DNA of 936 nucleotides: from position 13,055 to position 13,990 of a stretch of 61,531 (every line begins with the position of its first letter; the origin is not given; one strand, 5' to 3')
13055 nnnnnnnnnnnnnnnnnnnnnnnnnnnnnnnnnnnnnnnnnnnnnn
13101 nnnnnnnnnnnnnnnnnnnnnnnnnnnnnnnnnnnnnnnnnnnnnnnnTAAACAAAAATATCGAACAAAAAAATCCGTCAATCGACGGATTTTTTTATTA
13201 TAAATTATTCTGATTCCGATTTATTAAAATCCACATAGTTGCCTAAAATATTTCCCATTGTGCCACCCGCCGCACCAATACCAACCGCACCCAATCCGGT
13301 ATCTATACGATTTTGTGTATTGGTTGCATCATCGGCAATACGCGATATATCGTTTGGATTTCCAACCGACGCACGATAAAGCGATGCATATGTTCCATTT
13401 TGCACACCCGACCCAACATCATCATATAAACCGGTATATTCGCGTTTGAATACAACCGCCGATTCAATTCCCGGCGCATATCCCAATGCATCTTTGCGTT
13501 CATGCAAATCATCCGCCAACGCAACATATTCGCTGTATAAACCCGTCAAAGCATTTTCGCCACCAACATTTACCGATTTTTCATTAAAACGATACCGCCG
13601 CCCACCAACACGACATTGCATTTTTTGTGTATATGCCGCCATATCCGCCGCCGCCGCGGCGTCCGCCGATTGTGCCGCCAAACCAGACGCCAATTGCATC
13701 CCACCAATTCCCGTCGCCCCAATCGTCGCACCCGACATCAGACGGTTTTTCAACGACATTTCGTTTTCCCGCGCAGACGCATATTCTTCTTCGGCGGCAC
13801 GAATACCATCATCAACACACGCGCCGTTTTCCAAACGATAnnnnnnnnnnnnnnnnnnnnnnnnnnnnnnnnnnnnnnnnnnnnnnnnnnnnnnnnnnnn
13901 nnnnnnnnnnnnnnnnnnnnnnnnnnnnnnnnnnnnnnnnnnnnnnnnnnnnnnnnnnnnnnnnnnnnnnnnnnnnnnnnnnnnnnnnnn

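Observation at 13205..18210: Tandem surface-protein paralogues with a near-identical 470-bp C-terminal module and divergent passengers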

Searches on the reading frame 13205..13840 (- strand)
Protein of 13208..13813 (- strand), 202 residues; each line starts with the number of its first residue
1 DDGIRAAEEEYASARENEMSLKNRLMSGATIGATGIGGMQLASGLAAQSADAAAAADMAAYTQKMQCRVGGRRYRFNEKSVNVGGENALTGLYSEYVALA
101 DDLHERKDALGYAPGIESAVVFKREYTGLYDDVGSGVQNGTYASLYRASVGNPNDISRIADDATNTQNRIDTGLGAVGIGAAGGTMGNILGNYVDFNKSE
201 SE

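Call 10: find_homologous_proteins(query=window:13208-13813:-)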
Query seq(202 aa) (202 aa): 33 proteins with E <= 0.001 among 1412 candidates.
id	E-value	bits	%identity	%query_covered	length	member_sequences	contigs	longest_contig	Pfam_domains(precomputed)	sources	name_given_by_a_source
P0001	2.8e-119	414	98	99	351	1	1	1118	-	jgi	jgi:hypothetical protein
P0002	2.2e-54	203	80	53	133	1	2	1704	-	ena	-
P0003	1.8e-49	186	52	84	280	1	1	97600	-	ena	-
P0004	1.8e-47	180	52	79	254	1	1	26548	-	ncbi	ncbi:MAG: hypothetical protein ACLRFM_03155 [Alphaproteobacteria bacterium]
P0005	2.7e-42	163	56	72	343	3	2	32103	-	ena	-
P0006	2.5e-39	153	87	44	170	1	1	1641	-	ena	-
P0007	5.5e-38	149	48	83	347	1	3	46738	-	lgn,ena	-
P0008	1.8e-37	147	89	41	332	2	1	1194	-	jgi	jgi:uncharacterized repeat protein (TIGR02543 family)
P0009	3.4e-37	146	45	82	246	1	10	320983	-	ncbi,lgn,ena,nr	ncbi:MAG: hypothetical protein IJX89_01205 [Alphaproteobacteria bacterium]|nr:hypothetical protein [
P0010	7.9e-37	145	48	76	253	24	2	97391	-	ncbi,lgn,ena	-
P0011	1.0e-36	145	48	75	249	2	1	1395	-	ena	-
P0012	1.5e-36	144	48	75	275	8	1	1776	-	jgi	jgi:hypothetical protein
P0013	1.8e-36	144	46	91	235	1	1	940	-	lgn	-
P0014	5.1e-36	143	50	72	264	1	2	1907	-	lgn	-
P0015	1.3e-35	141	45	92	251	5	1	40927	-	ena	-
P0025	4.6e-31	126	44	91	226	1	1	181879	-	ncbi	-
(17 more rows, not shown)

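Call 19: search_solved_structures(query=A1, max_evalue=10, show_alignments=2)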
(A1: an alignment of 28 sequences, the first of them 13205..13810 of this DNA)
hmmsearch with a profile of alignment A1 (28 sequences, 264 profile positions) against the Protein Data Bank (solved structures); distinct sequences matched with E-value up to 10: 7.
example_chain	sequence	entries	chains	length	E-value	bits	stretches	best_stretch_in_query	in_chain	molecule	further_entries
3zq3_A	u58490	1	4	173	0.055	16.2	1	128-183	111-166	OBP3 PROTEIN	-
4ytg_A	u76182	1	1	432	0.5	13.1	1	109-147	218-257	Peptidylarginine deiminase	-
4yt9_A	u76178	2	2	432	0.5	13.1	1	109-147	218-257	Peptidylarginine deiminase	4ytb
6i0x_A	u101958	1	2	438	0.5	13.1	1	109-147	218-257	Peptidylarginine deiminase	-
5ak8_A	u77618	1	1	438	0.51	13.1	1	109-147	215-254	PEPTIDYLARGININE DEIMINASE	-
5ak7_A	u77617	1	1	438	0.51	13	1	109-147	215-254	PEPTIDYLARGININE DEIMINASE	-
28op_U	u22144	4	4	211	3.2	10.4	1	27-80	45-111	Centromere protein U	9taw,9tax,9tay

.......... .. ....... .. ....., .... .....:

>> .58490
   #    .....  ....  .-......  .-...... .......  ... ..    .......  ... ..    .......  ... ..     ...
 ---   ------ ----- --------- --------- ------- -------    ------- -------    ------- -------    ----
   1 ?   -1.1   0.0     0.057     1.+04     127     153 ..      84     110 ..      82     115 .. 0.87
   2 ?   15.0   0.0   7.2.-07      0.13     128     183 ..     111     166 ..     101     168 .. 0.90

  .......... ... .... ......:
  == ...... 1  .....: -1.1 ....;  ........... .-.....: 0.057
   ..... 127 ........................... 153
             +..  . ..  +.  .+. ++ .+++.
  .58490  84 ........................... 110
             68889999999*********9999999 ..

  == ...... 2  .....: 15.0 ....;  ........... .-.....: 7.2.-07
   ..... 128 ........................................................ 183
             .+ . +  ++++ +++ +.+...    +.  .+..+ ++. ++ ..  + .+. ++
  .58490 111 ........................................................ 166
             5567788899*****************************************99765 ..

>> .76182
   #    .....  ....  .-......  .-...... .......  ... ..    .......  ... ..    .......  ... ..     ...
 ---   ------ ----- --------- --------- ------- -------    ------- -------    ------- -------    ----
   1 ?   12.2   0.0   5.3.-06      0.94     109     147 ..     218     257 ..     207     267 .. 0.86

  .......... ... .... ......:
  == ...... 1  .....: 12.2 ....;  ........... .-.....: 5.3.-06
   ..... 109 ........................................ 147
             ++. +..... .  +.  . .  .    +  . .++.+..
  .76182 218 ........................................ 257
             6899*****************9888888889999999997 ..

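Call 20: find_encoding_contigs(protein=P0009, flank=8000, max_places=3)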
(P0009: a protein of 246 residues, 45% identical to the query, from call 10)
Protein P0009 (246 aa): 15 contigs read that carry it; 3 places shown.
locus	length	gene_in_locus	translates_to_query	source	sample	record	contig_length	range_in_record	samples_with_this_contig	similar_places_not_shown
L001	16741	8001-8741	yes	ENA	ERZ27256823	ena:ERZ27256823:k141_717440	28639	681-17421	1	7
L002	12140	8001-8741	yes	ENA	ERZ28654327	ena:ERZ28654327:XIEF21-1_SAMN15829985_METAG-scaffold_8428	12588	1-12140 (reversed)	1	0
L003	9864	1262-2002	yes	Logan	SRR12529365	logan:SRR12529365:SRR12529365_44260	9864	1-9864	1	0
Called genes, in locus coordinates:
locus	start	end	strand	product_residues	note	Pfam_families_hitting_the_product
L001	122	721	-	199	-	PF01066:CDP-OH_P_transf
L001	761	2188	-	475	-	PF01541:GIY-YIG, PF27096:UvrC_M, PF02151:UVR, PF08459:UvrC_RNaseH_dom, PF12826:HHH_2 (weak), PF14520:HHH_5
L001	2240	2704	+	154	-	-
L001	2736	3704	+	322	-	PF00849:PseudoU_synth_2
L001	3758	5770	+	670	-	PF05170:AsmA, PF13116:YhdP, PF27051:TamB_N (faint)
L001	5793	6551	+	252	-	PF02457:DAC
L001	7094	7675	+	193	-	-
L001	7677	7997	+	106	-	-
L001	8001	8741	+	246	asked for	-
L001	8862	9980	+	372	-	PF00712:DNA_pol3_beta, PF02767:DNA_pol3_beta_2, PF02768:DNA_pol3_beta_3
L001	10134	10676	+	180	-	PF00719:Pyrophosphatase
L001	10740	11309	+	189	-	PF08207:EFP_N, PF01132:EFP, PF09285:Elong-fact-P_C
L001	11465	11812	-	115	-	-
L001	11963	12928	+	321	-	PF01116:F_bP_aldolase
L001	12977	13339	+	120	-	-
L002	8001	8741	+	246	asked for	-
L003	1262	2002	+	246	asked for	-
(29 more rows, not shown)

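Call 21: find_encoding_contigs(protein=P0003, flank=8000, max_places=2)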
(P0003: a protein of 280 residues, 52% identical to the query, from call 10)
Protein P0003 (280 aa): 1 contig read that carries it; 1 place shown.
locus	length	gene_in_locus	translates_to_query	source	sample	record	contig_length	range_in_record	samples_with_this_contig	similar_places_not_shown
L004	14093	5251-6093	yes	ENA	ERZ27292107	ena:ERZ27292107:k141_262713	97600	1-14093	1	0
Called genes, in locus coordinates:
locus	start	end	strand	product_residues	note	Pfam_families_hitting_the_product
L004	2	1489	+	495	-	?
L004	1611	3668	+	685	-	PF23569:NBD_SMAX1, PF00004:AAA, PF17871:AAA_lid_9, PF00004:AAA, PF00158:Sigma54_activat (weak), PF07724:AAA_2, PF07728:AAA_5, PF10431:ClpB_D2-small, +7 more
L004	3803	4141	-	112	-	-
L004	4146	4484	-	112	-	-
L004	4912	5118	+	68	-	PF01165:Ribosomal_S21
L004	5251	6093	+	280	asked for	-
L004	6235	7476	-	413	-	PF06245:DUF1015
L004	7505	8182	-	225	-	-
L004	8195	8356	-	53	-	-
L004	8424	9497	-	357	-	PF02275:CBAH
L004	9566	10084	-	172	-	PF18907:DUF5662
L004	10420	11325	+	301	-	PF13489:Methyltransf_23, PF01209:Ubie_methyltran, PF13847:Methyltransf_31, PF08241:Methyltransf_11, PF08242:Methyltransf_12, PF13649:Methyltransf_25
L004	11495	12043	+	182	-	PF00383:dCMP_cyt_deam_1, PF14437:MafB19-deam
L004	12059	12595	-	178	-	PF06941:NT5C (weak)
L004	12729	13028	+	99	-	-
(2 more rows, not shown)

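Call 22: find_encoding_contigs(protein=P0025, flank=8000, max_places=2)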
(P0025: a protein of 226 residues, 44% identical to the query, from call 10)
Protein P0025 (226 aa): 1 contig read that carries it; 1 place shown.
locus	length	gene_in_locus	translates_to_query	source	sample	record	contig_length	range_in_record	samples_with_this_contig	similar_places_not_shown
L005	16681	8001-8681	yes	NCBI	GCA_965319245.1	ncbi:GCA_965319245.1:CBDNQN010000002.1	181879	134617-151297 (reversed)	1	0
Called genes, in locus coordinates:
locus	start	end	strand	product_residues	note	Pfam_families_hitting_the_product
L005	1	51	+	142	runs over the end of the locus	PF21157:DksA_N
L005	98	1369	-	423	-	-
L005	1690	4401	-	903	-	PF13365:Trypsin_2 (faint), PF00089:Trypsin (weak)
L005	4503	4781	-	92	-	PF02416:TatA_B_E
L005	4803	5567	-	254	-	PF05036:SPOR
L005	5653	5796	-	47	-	-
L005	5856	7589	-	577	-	PF07973:tRNA_SAD, PF00587:tRNA-synt_2b, PF03129:HGTP_anticodon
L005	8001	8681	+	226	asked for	-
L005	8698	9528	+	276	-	-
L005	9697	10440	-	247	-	PF03006:HlyIII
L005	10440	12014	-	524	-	PF00749:tRNA-synt_1c, PF19269:Anticodon_2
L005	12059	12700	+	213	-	PF02390:Methyltransf_4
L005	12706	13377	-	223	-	-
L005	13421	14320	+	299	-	-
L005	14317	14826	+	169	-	-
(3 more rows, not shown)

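Call 23: predict_structure(alignment_id=A1)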
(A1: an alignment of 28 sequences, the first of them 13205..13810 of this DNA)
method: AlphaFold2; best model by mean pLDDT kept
length: 201 residues; sequences in the alignment: 28
mean_pLDDT: 43.9   pTM: 0.27
mean pLDDT of the five models: 43.9, 42.6, 41.3, 39.8, 37.3
residues with pLDDT >= 90: 0; 70-90: 0; 50-70: 50; < 50: 151
segments of 3 or more residues with pLDDT < 50: 1-50, 52-61, 63-68, 74-81, 83-87, 111-146, 172-201
pLDDT, mean of each block of 10 residues (from residue 1): 38 37 34 35 45 48 49 48 47 59 60 44 38 38 46 55 50 38 31 39 34
secondary structure, 60 per line:
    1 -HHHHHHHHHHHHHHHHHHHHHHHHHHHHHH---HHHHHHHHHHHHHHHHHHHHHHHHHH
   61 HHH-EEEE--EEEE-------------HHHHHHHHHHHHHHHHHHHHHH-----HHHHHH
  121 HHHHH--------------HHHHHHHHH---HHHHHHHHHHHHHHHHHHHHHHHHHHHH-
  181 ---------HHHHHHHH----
elements in order: H2-31 H35-63 E65-68 E71-74 H88-109 H115-125 H140-148 H152-179 H190-197

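Call 26: search_protein_families(library=pfam, alignment_id=A1, max_evalue=1)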
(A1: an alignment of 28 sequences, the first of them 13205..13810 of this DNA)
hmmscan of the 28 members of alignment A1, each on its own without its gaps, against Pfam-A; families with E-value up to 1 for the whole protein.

A. member 1, window:13205-13810:- (201 aa): 0 families

B. families by the number of members that match (of 28 scanned): 27 families (the first 25 are shown)
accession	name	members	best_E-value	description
PF10904.13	DUF2694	6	0.066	Protein of unknown function (DUF2694)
PF04417.17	DUF501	3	0.00021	Protein of unknown function (DUF501)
PF18186.6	SLATT_4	2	0.0011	SMODS and SLOG-associating 2TM effector domain family 4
PF12579.13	DUF3755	2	0.082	Protein of unknown function (DUF3755)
PF17170.10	DUF5128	2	0.11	6-bladed beta-propeller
PF07439.16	DUF1515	1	0.00026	Protein of unknown function (DUF1515)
PF21095.3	CarD_C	1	0.0066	CarD, C-terminal domain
PF02921.19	UCR_TM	1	0.015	Ubiquinol cytochrome reductase transmembrane region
PF20819.2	T4_Rnl1_C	1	0.022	T4 RNA ligase 1, C-terminal domain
PF07200.18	Mod_r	1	0.022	Modifier of rudimentary (Mod(r)) protein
PF13094.11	CENP-Q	1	0.023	CENP-Q, a CENPA-CAD centromere complex subunit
PF08287.16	DASH_Spc19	1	0.035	Spc19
PF21671.2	CPL1-like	1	0.044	Protein CPL1-like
PF18678.6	AOC_like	1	0.056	Allene oxide cyclase barrel like domain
PF17278.7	DUF5343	1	0.057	Family of unknown function (DUF5343)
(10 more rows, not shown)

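Call 28: find_related_loci(query=A1, collection=genome_contigs, flank=6000)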
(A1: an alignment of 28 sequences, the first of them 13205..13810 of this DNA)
Query A1 (201 aa) in genome_contigs; peptide patterns used: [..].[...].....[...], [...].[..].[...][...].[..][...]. (x = any residue, [..] = any of these).
365 stretches matched a pattern; 196 encode a relative of the query (tblastn E <= 1e-3); the best 80 are kept; 80 distinct loci.
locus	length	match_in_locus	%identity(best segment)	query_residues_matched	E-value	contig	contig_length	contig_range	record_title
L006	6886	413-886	59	1-158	6e-59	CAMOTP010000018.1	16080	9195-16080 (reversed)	MAG: uncultured Alphaproteobacteria bacterium isolate SRR873606_bin.101_metaWRAP_v1.3_MAG genome assembly, contig: NODE_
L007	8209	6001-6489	58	7-169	2e-56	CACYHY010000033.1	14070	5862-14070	MAG: uncultured proteobacterium isolate RUG11963 genome assembly, contig: RUG11963_asm_33, whole genome shotgun sequence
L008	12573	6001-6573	48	1-191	6e-53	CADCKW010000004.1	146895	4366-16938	MAG: uncultured proteobacterium isolate RUG14746 genome assembly, contig: RUG14746_asm_4, whole genome shotgun sequence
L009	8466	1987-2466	56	10-169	5e-52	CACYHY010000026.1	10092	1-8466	MAG: uncultured proteobacterium isolate RUG11963 genome assembly, contig: RUG11963_asm_26, whole genome shotgun sequence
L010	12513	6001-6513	54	3-169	2e-50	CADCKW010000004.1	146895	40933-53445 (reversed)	MAG: uncultured proteobacterium isolate RUG14746 genome assembly, contig: RUG14746_asm_4, whole genome shotgun sequence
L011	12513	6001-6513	54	3-169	4e-50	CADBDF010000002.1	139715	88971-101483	MAG: uncultured proteobacterium isolate RUG13870 genome assembly, contig: RUG13870_asm_2, whole genome shotgun sequence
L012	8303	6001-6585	47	7-201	3e-49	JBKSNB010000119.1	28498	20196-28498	MAG: Alphaproteobacteria bacterium isolate KH370_54 k141_1361461, whole genome shotgun sequence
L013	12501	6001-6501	50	2-168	3e-49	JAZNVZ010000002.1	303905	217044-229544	MAG: Candidatus Enterousia sp. isolate T1900044786_TS20190252.MAGScoT_cleanbin_000030 SGB_2617_k141_776532, whole genome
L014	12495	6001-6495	50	6-169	6e-48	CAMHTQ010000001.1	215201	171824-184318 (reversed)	MAG: uncultured Alphaproteobacteria bacterium isolate SRR11784296_bin.8_metaWRAP_v1.3_MAG genome assembly, contig: ERZ12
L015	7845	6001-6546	48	14-193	3e-42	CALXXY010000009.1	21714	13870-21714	MAG: uncultured Alphaproteobacteria bacterium isolate BRZ_PP__bin55 genome assembly, contig: BRZ_PP__NODE_2422_length_21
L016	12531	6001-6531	46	14-188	3e-41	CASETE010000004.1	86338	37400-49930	uncultured proteobacterium isolate SI.O98.metabat-bins.90 genome assembly, contig: SI.O98.metabat-bins.90.fa_k141_140240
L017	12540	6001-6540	45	14-191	2e-41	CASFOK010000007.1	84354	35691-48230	uncultured proteobacterium isolate SI.B28.metabat-bins.76 genome assembly, contig: SI.B28.metabat-bins.76.fa_k141_82633,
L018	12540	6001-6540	46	14-191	4e-41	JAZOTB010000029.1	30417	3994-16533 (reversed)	MAG: Candidatus Enterousia sp. isolate T1900045541_YK20190235.MAGScoT_cleanbin_000047 SGB_7810_k141_2118814, whole genom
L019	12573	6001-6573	46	10-199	1e-40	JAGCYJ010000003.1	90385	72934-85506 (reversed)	MAG: Alphaproteobacteria bacterium isolate RGIG10235 Yak_Rumen-5__c470311, whole genome shotgun sequence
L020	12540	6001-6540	47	14-191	1e-40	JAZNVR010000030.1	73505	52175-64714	MAG: Candidatus Enterousia sp. isolate T1900044788_TS20190254.MAGScoT_cleanbin_000026 SGB_2627_k141_1812829, whole genom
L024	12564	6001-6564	45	14-199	2e-39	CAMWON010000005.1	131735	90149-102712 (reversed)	MAG TPA_asm: uncultured Alphaproteobacteria bacterium isolate SRR14411251_bin.18_metawrap_v1.3_MAG genome assembly, cont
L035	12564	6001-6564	44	14-199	2e-38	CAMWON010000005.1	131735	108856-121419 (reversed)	MAG TPA_asm: uncultured Alphaproteobacteria bacterium isolate SRR14411251_bin.18_metawrap_v1.3_MAG genome assembly, cont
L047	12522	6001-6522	47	1-172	9e-37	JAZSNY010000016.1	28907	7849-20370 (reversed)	MAG: Candidatus Enterousia sp. isolate T1900044549_TS20190015.MAGScoT_cleanbin_000102 SGB_200_k141_3726836, whole genome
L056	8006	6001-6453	49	3-153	8e-35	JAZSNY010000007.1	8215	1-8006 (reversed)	MAG: Candidatus Enterousia sp. isolate T1900044549_TS20190015.MAGScoT_cleanbin_000102 SGB_200_k141_2265470, whole genome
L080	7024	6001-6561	39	7-191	1e-32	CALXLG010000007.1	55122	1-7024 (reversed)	MAG: uncultured Alphaproteobacteria bacterium isolate BRZ_FN__bin24 genome assembly, contig: BRZ_FN__NODE_627_length_551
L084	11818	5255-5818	39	3-188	2e-32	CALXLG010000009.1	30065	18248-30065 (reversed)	MAG: uncultured Alphaproteobacteria bacterium isolate BRZ_FN__bin24 genome assembly, contig: BRZ_FN__NODE_1816_length_30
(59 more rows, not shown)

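Call 30: search_protein_representatives(alignment_id=A1)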
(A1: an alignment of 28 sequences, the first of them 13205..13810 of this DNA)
Query: 28 sequences, 264 profile positions. Proteins with E-value up to 0.001 (for the whole library): 885; up to 1e-10: 836; up to 1e-30: 744. The best 150 are listed.
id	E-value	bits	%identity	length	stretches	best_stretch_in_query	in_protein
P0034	9.2e-98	343.3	-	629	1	26-260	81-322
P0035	2.2e-96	338.9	-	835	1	41-260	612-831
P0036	1.6e-95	336.0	-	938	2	55-260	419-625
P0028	4.6e-94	331.2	-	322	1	1-262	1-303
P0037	1.4e-93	329.7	-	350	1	10-258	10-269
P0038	2.5e-93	328.8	-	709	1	30-261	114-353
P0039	3.0e-93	328.6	-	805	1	46-261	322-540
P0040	1.7e-92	326.1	-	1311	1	30-261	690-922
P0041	1.8e-92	326.0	-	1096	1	36-261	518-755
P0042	2.3e-92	325.6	-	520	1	58-259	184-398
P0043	2.5e-92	325.6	-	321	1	19-262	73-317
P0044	2.7e-92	325.4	-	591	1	36-258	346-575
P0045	2.9e-92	325.3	-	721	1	46-261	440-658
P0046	3.2e-92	325.2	-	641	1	21-257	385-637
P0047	3.6e-92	325.0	-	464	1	56-260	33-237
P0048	7.8e-92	323.9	-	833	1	58-259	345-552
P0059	2.1e-90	319.2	-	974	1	31-259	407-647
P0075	1.1e-88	313.6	-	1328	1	44-259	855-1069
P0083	4.5e-88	311.6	-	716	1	33-262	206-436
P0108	3.5e-86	305.4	-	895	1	34-261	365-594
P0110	4.2e-86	305.1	-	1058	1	37-260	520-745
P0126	3.8e-85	302.0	-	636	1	31-263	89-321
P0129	4.6e-85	301.7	-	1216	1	52-259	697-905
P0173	5.1e-83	295.0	-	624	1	31-260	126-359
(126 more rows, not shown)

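Call 38: find_encoding_contigs(protein=P0001, flank=3000, max_places=3)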
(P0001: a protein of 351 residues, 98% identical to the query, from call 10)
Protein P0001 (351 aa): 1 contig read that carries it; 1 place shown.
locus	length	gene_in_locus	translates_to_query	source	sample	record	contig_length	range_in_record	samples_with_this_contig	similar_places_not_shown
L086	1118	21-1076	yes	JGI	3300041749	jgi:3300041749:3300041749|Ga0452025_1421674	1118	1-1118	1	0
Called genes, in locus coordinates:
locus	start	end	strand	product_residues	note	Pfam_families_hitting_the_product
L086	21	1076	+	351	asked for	-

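Call 45: search_protein_families(library=pfam, alignment_id=A2, max_evalue=0.001)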
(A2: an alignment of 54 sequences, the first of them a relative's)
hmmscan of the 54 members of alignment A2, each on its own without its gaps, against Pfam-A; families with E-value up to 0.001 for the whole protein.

A. member 1, P0133 (1842 aa): 0 families

B. families by the number of members that match (of 54 scanned): 17 families
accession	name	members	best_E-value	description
PF00691.25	OmpA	28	5.6e-19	OmpA family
PF13715.12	CarbopepD_reg_2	24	1.5e-17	CarboxypepD_reg-like domain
PF13620.12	CarboxypepD_reg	20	1.7e-16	Carboxypeptidase regulatory-like domain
PF00089.32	Trypsin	8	1e-14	Trypsin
PF13365.12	Trypsin_2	7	1.8e-10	Trypsin-like peptidase domain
PF21671.2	CPL1-like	7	1.9e-09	Protein CPL1-like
PF12662.13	cEGF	2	5.6e-05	Complement Clr-like EGF-like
PF09479.16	Flg_new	1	7.3e-15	Listeria-Bacteroides repeat domain (List_Bact_rpt)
PF02369.22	Big_1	1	2.1e-05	Bacterial Ig-like domain (group 1)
PF09726.14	Macoilin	1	2.4e-05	Macoilin family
PF20598.4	DUF6795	1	2.8e-05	Domain of unknown function (DUF6795)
PF16371.11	MetallophosN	1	0.00011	N terminal of Calcineurin-like phosphoesterase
PF25020.1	TTR_TEN1-4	1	0.0003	Teneurin TTR-like domain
PF02122.21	Peptidase_S39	1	0.00046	Peptidase S39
PF00775.27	Dioxygenase_C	1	0.00049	Dioxygenase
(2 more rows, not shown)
